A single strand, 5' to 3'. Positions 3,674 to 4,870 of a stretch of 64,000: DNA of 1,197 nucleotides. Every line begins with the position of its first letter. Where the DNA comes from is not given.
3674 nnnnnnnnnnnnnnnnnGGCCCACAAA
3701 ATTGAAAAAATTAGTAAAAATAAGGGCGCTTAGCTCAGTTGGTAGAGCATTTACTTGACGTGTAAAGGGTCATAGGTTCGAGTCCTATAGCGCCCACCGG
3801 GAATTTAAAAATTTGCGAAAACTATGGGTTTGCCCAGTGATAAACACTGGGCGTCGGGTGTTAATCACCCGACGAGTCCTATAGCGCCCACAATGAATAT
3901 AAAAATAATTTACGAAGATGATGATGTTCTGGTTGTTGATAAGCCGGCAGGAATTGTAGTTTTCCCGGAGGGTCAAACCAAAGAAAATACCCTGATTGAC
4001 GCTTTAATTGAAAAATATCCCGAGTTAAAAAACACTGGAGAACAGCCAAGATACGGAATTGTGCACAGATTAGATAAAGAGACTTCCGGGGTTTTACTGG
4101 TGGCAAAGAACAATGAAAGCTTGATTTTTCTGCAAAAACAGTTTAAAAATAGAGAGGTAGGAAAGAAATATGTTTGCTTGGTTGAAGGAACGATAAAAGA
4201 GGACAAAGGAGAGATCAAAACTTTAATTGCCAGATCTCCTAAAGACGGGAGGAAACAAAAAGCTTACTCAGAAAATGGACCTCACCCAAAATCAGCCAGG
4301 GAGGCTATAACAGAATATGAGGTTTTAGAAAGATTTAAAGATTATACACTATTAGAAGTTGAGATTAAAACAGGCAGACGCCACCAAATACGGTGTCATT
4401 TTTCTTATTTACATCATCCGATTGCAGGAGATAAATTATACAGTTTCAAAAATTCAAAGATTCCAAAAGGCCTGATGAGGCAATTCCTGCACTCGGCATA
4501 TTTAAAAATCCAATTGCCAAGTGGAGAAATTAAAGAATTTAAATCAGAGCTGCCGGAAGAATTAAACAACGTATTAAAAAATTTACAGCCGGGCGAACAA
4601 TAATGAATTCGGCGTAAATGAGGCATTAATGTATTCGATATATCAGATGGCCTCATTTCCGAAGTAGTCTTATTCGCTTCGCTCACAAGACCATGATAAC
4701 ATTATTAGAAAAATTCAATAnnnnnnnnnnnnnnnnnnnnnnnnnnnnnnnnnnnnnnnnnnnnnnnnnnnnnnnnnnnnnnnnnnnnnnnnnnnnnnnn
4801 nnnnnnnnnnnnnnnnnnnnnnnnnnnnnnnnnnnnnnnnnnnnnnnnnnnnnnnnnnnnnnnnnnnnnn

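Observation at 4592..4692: Conserved ~100-nt two-hairpin leader RNA motif ending 1 nt before start codons of rplS, rny, nusA and the T4SS operon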

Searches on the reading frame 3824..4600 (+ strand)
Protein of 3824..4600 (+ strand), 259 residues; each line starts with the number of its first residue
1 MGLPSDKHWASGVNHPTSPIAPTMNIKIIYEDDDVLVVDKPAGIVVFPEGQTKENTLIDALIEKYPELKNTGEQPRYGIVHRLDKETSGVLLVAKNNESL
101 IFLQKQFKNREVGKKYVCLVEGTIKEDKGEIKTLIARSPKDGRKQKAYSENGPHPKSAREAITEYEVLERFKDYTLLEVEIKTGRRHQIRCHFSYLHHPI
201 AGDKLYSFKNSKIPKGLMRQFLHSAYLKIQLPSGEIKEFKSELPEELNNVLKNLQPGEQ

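Call 45: search_protein_families(library=pfam, proteins=[window:3824-4600:+], max_evalue=0.001)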
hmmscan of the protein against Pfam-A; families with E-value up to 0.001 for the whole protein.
window:3824-4600:+ (259 aa): 1 family
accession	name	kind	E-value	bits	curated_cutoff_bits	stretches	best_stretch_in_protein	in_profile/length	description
PF00849.27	PseudoU_synth_2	-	2.3e-34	119.3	26.8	1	34-194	1-151/152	RNA pseudouridylate synthase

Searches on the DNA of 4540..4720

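Call 81: search_rna_families(source=window, start=4540, end=4720, threshold=evalue, max_evalue=10)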
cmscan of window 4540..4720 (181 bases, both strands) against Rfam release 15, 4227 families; matches with E-value up to 10: 1.
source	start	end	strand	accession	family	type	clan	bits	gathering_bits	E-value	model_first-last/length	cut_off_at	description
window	4546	4559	+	RF02133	HOXB13-AS1_2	Gene; lncRNA;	-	9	40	6.9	68-81/81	no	HOXB13 antisense RNA 1 conserved region 2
